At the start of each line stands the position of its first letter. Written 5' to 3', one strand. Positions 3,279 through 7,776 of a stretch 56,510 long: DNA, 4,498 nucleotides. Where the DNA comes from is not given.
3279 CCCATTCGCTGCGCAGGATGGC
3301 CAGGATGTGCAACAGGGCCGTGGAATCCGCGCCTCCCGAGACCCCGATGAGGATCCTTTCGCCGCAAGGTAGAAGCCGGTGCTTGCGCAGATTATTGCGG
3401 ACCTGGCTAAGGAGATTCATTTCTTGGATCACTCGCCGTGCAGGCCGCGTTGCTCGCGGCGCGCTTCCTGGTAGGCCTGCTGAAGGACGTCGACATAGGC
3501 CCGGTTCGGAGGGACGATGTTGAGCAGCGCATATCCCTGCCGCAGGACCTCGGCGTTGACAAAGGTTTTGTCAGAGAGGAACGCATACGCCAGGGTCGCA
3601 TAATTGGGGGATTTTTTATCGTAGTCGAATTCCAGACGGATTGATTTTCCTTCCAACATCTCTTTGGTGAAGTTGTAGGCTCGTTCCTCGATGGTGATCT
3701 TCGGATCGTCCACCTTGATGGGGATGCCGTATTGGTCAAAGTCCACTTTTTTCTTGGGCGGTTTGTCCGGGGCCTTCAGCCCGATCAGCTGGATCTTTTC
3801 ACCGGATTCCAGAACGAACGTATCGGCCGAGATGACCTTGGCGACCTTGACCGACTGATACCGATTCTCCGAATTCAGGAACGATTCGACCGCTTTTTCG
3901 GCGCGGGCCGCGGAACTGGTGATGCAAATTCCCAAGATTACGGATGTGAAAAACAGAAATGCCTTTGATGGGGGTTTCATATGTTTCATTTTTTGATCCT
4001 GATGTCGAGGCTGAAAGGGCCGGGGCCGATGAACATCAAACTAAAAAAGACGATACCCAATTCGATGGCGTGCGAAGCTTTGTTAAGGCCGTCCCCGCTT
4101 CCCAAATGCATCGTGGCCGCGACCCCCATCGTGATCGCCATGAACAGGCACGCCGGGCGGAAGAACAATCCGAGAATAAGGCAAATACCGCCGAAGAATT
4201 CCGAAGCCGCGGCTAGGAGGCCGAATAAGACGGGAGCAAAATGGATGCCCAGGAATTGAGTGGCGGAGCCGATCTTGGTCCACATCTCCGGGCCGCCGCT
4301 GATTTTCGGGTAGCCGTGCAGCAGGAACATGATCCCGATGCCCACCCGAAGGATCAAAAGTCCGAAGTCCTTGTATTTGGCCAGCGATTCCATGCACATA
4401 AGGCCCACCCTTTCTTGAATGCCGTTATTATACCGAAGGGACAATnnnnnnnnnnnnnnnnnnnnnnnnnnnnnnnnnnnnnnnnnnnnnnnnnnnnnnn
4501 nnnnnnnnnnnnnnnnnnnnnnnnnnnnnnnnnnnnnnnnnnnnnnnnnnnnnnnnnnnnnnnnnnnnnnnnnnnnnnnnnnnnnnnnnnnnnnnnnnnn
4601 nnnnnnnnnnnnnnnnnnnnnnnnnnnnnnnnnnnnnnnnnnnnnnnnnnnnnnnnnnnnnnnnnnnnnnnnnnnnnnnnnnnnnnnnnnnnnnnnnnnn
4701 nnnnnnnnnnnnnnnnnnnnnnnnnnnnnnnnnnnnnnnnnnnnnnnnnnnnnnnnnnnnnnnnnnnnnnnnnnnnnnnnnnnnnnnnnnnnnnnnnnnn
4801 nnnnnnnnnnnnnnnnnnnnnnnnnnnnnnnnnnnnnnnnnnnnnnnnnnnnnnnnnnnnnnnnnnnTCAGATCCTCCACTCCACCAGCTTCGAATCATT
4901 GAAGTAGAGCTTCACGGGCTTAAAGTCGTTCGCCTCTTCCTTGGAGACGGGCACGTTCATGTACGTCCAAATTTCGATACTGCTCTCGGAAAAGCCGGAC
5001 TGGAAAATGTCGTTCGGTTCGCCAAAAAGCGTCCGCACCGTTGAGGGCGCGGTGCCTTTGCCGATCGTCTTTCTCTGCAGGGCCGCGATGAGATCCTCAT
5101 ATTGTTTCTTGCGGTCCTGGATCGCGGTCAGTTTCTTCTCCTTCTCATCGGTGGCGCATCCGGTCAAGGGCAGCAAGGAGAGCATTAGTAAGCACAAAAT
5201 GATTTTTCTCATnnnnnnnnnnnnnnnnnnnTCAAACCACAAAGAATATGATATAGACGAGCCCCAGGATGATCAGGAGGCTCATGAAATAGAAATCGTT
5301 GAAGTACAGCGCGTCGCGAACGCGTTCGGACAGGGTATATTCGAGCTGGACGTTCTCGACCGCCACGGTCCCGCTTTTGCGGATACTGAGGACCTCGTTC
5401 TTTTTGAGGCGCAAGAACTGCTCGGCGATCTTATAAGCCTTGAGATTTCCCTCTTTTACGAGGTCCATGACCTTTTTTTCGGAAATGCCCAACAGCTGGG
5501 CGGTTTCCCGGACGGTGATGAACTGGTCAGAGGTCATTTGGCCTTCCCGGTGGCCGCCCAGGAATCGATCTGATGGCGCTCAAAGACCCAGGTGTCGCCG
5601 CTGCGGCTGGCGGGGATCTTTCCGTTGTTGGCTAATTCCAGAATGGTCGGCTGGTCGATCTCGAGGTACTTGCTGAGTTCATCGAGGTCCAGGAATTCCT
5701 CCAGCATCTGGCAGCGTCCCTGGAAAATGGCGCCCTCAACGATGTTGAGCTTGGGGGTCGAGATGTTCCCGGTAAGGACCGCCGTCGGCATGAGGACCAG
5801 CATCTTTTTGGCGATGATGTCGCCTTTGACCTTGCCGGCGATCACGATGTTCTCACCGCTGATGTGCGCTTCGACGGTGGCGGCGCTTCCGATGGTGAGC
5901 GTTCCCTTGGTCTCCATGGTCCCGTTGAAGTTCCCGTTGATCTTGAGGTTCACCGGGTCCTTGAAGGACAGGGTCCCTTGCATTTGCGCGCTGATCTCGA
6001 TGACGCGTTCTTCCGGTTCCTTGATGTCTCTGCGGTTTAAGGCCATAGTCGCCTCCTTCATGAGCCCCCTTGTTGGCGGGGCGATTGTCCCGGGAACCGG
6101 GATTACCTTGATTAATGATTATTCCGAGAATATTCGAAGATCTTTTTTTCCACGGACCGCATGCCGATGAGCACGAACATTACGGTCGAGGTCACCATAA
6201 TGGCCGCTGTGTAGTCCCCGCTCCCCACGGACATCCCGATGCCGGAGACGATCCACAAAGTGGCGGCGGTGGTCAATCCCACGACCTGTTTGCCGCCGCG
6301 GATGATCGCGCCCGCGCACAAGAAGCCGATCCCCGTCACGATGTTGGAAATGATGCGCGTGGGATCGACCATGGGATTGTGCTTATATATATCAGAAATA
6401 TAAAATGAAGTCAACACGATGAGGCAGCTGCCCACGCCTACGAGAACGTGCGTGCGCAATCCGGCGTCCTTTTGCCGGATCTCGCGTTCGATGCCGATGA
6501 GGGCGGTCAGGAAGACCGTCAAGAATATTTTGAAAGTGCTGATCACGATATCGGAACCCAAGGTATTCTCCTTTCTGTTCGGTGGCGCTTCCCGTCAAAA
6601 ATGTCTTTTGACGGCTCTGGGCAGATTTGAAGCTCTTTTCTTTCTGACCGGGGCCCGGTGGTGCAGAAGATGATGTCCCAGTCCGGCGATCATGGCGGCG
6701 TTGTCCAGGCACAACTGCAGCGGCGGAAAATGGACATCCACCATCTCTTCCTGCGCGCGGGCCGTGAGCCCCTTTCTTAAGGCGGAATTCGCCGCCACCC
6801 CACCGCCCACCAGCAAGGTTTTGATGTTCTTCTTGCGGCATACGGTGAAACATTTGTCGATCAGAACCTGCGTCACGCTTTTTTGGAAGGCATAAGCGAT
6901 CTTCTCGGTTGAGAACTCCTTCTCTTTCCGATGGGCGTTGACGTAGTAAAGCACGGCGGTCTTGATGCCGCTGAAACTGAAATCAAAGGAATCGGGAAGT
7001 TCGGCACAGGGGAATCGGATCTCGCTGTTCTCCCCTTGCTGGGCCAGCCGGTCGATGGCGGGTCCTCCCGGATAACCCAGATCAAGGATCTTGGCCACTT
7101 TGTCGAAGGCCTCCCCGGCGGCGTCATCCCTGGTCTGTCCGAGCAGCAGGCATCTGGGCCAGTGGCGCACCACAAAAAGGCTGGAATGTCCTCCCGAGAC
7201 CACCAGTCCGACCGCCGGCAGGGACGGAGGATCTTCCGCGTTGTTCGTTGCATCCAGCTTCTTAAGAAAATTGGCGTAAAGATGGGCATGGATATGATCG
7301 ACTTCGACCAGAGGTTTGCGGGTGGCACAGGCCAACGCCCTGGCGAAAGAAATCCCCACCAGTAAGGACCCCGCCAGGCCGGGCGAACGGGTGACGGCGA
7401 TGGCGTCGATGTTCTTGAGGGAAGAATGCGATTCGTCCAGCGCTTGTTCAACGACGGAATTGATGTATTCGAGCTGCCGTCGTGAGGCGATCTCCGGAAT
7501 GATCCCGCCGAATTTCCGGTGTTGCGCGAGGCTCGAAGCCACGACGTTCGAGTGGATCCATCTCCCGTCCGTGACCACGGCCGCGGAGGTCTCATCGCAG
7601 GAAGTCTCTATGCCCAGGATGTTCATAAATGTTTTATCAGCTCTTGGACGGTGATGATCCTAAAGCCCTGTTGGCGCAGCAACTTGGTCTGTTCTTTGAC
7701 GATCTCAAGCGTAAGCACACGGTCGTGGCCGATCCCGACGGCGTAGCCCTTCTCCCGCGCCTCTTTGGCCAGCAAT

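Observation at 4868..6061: Bactofilin fused to an HTH_17 DNA-binding domain, coupled to a membrane-anchored HTH_17 protein and a lipoprotein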

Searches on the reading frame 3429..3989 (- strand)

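Call 3: search_protein_families(library=pfam, proteins=[window:3429-3989:-], max_evalue=0.1)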
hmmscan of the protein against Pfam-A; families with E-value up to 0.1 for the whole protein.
window:3429-3989:- (186 aa): 1 family
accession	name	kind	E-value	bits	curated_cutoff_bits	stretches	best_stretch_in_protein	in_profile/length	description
PF00565.23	SNase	-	4.5e-09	37.2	21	1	65-183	1-104/107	Staphylococcal nuclease homologue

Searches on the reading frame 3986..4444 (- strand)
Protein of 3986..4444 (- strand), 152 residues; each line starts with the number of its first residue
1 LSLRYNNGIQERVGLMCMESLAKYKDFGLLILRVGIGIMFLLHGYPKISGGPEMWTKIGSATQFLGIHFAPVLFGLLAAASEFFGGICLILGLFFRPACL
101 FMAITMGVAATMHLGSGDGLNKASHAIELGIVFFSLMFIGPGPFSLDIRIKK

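Call 3: search_protein_families(library=pfam, proteins=[window:3986-4444:-], max_evalue=0.1)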
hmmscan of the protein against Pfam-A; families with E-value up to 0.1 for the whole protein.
window:3986-4444:- (152 aa): 2 families
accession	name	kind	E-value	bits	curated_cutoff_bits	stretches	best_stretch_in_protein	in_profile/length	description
PF07681.17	DoxX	-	4.9e-15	56.4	23.6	1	28-112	1-83/85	DoxX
PF07291.16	MauE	-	0.00035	21.3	27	1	29-110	5-84/128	Methylamine utilisation protein MauE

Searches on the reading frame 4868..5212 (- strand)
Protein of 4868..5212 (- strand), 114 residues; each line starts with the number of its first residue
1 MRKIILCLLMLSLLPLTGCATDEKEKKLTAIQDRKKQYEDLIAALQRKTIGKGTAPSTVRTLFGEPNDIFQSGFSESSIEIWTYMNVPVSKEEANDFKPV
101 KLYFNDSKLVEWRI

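Call 3: search_protein_families(library=pfam, proteins=[window:4868-5212:-], max_evalue=0.1)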
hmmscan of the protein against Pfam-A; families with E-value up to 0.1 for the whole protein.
window:4868-5212:- (114 aa): 1 family
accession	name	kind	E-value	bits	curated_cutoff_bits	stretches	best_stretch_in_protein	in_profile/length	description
PF16342.10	DUF4972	-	0.075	13.4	28.8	1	2-45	8-52/128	Domain of unknown function (DUF4972)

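Call 4: search_protein_families(library=ncbifam, proteins=[window:4868-5212:-], max_evalue=0.1)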
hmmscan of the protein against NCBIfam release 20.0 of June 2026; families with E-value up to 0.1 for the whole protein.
window:4868-5212:- (114 aa): 8 families
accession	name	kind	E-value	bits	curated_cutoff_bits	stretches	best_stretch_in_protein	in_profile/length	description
NF047408.1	SA0632_fam_LP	equivalog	0.00093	18.8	70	1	1-41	1-41/68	SA0632 family lipoprotein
NF058647.1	lipo_LytA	equivalog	0.0039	17.4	110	1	1-36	1-35/107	acidic lipoprotein LytA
NF040598.1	Ala_zip_lipo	subfamily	0.0093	16.5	43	1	2-34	1-33/90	Lpp/OprI family alanine-zipper lipoprotein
NF041193.1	lipo_SP0191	subfamily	0.0097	15.9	75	1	1-36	1-35/190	SP0191 family lipoprotein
NF053689.1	BamJ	equivalog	0.033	14.5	100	1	2-54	2-58/184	BamJ family beta-barrel-assembly machinery protein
TIGR03302.1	OM_YfiO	subfamily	0.042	13.3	81.4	1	5-49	3-48/239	outer membrane protein assembly factor BamD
NF041428.1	TrsH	subfamily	0.068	13.3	150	1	1-36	1-40/149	TrsH/TraH family protein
NF008048.1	PRK10781.1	equivalog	0.07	13.2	140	0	1-37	1-33/134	Rcs stress response system protein RcsF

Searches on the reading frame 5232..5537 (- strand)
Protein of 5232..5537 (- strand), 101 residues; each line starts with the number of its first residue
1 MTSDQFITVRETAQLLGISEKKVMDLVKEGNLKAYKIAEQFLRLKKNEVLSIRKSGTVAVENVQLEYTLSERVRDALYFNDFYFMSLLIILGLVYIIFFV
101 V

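Call 3: search_protein_families(library=pfam, proteins=[window:5232-5537:-], max_evalue=0.1)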
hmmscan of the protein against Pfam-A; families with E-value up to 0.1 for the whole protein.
window:5232-5537:- (101 aa): 6 families
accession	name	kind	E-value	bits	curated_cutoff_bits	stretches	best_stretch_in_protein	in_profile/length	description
PF12728.13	HTH_17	-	1.5e-08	35.2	27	1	7-50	2-44/51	Helix-turn-helix domain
PF21531.3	Rv2175c_wHTH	-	0.00021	21.6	27.1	1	6-36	15-45/57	DNA-binding protein Rv2175c, wHTH domain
PF02961.22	SAM_BAF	-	0.0013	19.6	25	1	11-49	19-57/88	Barrier to autointegration factor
PF21476.4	PF0610-like_N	-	0.056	14.1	33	0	7-25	15-33/50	PF0610-like, N-terminal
PF08281.18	Sigma70_r4_2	-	0.059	13.5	25.7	0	8-23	28-43/54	Sigma-70, region 4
PF13518.12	HTH_28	-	0.098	13.2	25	0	8-28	14-34/52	Helix-turn-helix domain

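Call 4: search_protein_families(library=ncbifam, proteins=[window:5232-5537:-], max_evalue=0.1)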
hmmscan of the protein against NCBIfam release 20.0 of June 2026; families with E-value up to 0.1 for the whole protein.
window:5232-5537:- (101 aa): 5 families
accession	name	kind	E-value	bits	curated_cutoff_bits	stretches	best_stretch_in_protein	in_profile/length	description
TIGR01764.1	excise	domain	1e-07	32.2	28.8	1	6-49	1-43/49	excisionase family DNA-binding protein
NF040990.2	MamR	equivalog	1.1e-05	25.7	100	1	8-42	45-79/91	magnetosome protein MamR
NF047737.1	antiphage_MADS1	equivalog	2.1e-05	24.7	80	1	4-49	1-45/49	methylation-associated defense system helix-turn-helix domain-containing protein MAD1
TIGR01399.1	hrcV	equivalog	0.0008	18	692.25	1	3-58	484-540/677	type III secretion system export apparatus subunit SctV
NF009363.0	PRK12720.1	equivalog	0.022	13.2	993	1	5-58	484-538/683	EscV/YscV/HrcV family type III secretion system export apparatus protein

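Call 17: search_solved_structures(query=window:5232-5537:-, max_evalue=1, show_alignments=3)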
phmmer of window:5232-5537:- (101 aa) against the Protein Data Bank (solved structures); distinct sequences matched with E-value up to 1: 3.
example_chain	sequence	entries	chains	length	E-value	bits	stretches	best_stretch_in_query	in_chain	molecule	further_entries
4j2n_A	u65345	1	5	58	0.002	21.9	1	8-52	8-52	Gp37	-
2mtd_A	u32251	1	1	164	0.51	14.2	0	18-60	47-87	Decorin binding protein A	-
7feb_E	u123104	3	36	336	0.76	13.7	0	5-54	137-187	Secretion system apparatus protein SsaV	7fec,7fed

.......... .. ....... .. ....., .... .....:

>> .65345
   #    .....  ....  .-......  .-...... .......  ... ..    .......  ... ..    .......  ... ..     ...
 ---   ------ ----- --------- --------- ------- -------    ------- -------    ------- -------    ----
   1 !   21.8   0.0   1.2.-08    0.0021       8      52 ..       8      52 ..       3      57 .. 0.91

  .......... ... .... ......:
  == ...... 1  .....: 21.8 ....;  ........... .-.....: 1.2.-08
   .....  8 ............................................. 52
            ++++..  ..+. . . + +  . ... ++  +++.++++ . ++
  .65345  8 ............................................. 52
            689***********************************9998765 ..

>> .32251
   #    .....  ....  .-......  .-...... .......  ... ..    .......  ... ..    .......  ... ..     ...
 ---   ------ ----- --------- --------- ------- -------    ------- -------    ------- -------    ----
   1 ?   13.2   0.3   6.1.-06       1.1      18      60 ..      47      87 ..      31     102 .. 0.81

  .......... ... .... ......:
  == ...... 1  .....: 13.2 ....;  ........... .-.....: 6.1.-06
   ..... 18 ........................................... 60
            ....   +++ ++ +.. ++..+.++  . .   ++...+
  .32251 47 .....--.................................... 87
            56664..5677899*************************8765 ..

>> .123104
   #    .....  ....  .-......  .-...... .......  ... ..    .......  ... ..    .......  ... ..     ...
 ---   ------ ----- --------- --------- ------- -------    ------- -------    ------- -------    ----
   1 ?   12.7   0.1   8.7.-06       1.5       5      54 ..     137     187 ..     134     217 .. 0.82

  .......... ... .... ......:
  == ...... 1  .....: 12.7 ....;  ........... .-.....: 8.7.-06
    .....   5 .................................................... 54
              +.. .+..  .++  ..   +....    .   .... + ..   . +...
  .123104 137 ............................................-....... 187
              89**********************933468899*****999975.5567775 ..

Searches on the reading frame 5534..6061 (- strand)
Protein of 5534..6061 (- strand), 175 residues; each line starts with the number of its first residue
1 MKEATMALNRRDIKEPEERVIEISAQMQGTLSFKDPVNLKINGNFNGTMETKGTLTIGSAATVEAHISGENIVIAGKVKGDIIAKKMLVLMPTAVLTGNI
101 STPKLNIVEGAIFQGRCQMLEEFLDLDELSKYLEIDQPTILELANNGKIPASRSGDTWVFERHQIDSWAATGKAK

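Call 3: search_protein_families(library=pfam, proteins=[window:5534-6061:-], max_evalue=0.1)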
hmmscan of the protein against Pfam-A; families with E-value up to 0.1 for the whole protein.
window:5534-6061:- (175 aa): 3 families
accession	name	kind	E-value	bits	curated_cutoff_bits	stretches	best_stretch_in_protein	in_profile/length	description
PF04519.19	Bactofilin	-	4.8e-24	84.9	27.9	1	20-118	2-98/98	Polymer-forming cytoskeletal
PF12728.13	HTH_17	-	1.4e-09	38.5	27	1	123-171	1-49/51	Helix-turn-helix domain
PF13591.12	MerR_2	-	0.026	14.8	29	1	126-166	3-43/84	MerR HTH family regulatory protein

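Call 4: search_protein_families(library=ncbifam, proteins=[window:5534-6061:-], max_evalue=0.1)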
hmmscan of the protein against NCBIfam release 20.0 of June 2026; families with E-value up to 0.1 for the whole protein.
window:5534-6061:- (175 aa): 6 families
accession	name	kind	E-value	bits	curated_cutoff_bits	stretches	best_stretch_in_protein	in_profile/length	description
NF047737.1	antiphage_MADS1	equivalog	7.5e-11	42.1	80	1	121-168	1-48/49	methylation-associated defense system helix-turn-helix domain-containing protein MAD1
TIGR01764.1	excise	domain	9.4e-08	32.3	28.8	1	127-170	5-48/49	excisionase family DNA-binding protein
NF011715.0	PRK15136.1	equivalog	0.0051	15.5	563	1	2-99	207-311/390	multidrug efflux MFS transporter periplasmic adaptor subunit EmrA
NF012196.1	Ig_like_ice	domain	0.011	15.6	50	0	14-51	43-81/108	Ig-like domain-containing protein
NF011847.1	PRK15319.1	equivalog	0.035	11.2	2249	1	54-153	373-476/2050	fibronectin-binding autotransporter adhesin ShdA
TIGR00998.1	8a0101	subfamily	0.037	13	390.8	1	28-99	230-300/334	EmrA/EmrK family multidrug efflux transporter periplasmic adaptor subunit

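Call 6: find_homologous_proteins(query=window:5534-6061:-)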
Query window:5534-6061:- (175 aa): 851 proteins with E <= 0.001 among 1040 candidates; the best 120 are listed.
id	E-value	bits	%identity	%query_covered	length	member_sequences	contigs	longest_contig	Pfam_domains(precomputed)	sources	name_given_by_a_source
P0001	1.5e-94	332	92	95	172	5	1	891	PF12728.14,PF04519.20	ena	-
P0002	3.3e-91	321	87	97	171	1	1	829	PF12728.14,PF04519.20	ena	-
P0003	1.1e-90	320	87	97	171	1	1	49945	PF12728.14,PF04519.20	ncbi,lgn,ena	-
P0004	1.0e-89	316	86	96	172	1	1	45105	PF12728.14,PF04519.20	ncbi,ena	-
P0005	4.5e-87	308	81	97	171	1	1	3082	PF12728.14,PF04519.20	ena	-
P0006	3.4e-86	305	81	95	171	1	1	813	PF12728.14,PF04519.20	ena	-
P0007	1.6e-85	303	80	97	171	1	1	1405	PF12728.14,PF04519.20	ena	-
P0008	2.2e-84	299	78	97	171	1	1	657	PF12728.14,PF04519.20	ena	-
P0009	3.0e-84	299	80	97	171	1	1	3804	PF12728.14,PF04519.20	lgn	-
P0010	5.7e-84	298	79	97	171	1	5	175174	PF12728.14,PF04519.20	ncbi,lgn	-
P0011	5.0e-83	295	79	95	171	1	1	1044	PF12728.14,PF04519.20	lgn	-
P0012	3.3e-82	292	78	95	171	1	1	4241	PF12728.14,PF04519.20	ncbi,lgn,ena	-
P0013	3.9e-82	292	77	94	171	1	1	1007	PF12728.14,PF04519.20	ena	-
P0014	6.2e-82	291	76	96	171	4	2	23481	PF12728.14,PF04519.20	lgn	-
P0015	8.0e-82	291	77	98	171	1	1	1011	PF12728.14,PF04519.20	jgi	-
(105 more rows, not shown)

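Call 16: search_solved_structures(query=window:5534-6061:-, max_evalue=1, show_alignments=3)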
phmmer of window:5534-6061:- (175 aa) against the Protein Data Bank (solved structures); distinct sequences matched with E-value up to 1: 5.
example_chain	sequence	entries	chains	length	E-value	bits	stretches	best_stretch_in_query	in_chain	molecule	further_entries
6ria_A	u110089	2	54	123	3.7e-07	33.4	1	38-117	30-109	bactofilin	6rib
4cja_A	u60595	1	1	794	4.6e-07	33.1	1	32-147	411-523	BURRH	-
4cj9_A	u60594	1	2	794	4.9e-07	33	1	32-147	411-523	BURRH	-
2n3d_A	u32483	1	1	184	4.1e-06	30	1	38-118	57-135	Bactofilin A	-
8zal_A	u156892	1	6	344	0.98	12.5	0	19-99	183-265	Multidrug export protein EmrA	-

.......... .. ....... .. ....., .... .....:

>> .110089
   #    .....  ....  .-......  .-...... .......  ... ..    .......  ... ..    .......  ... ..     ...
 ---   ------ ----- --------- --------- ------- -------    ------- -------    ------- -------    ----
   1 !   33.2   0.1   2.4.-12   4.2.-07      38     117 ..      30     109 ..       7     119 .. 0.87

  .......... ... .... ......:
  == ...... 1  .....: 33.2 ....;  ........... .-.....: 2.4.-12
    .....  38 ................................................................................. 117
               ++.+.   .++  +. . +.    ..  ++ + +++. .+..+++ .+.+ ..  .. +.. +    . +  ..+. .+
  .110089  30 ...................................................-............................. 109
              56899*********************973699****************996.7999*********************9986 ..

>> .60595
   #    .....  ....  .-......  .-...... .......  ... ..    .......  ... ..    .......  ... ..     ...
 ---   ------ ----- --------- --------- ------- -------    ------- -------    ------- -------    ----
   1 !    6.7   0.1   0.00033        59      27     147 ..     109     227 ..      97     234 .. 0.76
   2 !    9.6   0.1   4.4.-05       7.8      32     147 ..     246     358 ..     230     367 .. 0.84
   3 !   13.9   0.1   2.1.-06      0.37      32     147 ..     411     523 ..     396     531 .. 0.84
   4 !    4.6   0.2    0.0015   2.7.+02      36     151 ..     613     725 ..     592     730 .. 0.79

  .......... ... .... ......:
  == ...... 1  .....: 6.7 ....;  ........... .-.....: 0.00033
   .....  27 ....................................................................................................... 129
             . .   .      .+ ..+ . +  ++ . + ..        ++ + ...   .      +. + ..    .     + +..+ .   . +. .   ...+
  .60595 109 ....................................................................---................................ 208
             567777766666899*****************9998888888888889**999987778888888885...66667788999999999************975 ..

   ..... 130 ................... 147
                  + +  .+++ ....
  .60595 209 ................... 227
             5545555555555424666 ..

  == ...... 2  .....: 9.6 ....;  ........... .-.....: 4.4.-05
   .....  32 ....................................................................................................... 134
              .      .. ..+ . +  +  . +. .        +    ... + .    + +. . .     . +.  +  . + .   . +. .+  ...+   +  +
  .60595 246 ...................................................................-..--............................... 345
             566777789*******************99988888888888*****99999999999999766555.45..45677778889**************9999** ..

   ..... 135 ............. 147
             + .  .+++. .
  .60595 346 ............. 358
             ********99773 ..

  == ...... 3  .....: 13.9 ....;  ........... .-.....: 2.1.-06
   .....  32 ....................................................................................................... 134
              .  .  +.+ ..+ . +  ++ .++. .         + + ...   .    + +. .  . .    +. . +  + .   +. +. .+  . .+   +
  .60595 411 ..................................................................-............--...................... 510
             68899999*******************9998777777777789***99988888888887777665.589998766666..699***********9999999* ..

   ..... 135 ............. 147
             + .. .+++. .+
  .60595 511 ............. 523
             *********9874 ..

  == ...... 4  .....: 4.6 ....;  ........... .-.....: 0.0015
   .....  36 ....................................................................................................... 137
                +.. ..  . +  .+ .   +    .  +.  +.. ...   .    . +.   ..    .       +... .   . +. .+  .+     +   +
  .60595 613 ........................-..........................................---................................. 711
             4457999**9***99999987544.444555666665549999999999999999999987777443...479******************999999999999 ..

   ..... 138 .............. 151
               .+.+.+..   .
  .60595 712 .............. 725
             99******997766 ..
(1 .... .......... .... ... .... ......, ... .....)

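Call 98: search_protein_representatives(protein=window:5534-6046:-)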
Query: 170 residues. Proteins with E-value up to 0.001 (for the whole library): 10991; up to 1e-10: 679; up to 1e-30: 20. The best 150 are listed.
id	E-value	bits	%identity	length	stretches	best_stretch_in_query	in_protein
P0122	3.7e-49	182.9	56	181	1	9-170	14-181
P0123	1.1e-48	181.4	54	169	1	4-170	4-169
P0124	1.2e-39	152.0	46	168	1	9-165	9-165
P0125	2.5e-39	151.0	48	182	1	1-168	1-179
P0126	4.6e-39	150.1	44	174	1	1-168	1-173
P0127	1.5e-38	148.4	47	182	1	8-166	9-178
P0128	4.3e-38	147.0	45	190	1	7-168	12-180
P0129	7.1e-38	146.3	49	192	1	9-168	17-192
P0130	3.1e-37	144.2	63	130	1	1-115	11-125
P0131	1.8e-36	141.7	44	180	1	10-169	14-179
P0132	7.5e-36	139.7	44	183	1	1-170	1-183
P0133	1.5e-35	138.7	46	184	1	11-170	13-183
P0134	2.2e-34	134.9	42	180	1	5-164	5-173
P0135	3.1e-34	134.4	43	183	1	6-164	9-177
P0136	5.8e-34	133.5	72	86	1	86-168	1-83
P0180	3.0e-19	85.7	32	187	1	12-165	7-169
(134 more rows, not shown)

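Call 100: find_encoding_contigs(protein=P0180, flank=2500, max_places=3)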
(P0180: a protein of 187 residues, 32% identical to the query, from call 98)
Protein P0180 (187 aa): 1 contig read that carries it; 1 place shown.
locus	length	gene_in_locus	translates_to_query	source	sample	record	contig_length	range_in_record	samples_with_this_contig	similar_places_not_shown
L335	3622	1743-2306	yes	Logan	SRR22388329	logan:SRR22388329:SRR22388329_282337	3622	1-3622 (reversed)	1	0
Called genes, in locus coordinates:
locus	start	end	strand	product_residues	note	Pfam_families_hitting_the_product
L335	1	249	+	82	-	?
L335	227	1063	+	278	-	-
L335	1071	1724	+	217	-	-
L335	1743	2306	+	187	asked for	PF04519:Bactofilin, PF12728:HTH_17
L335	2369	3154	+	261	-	PF05552:MS_channel_1st_1 (weak)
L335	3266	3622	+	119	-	?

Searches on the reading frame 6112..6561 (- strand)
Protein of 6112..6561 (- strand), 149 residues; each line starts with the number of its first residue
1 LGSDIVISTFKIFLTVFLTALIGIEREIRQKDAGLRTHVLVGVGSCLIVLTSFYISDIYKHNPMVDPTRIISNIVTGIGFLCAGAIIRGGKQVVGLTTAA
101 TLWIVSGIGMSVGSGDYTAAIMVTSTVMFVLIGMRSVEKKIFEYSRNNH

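Call 3: search_protein_families(library=pfam, proteins=[window:6112-6561:-], max_evalue=0.1)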
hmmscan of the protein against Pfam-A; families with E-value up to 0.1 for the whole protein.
window:6112-6561:- (149 aa): 3 families
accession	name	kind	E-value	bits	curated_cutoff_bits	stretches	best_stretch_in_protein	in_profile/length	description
PF02308.21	MgtC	-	2.1e-38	131.8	31.4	1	13-139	2-120/121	MgtC family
PF13301.11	DUF4079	-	0.056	14.1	31.4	1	15-83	60-130/141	Protein of unknown function (DUF4079)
PF06664.17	WLS-like_TM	-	0.075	12.8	28.3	0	7-79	83-159/247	Wntless-like, transmembrane domain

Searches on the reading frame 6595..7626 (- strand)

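Call 76: search_protein_families(library=pfam, proteins=[window:6595-7626:-], max_evalue=0.001)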
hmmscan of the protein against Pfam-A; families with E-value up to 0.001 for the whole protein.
window:6595-7626:- (343 aa): 3 families
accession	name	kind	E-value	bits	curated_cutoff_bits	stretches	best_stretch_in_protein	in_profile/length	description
PF00814.31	TsaD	-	1.4e-82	277.8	24.8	1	25-314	3-263/264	tRNA N6-adenosine threonylcarbamoyltransferase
PF22521.2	HypF_C_2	-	5.2e-09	36.7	27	1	171-302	97-228/241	Carbamoyltransferase, Kae1-like Domain, second subdomain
PF02543.21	Carbam_trans_N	-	5.6e-05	23.2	24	1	159-292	206-325/346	Carbamoyltransferase N-terminus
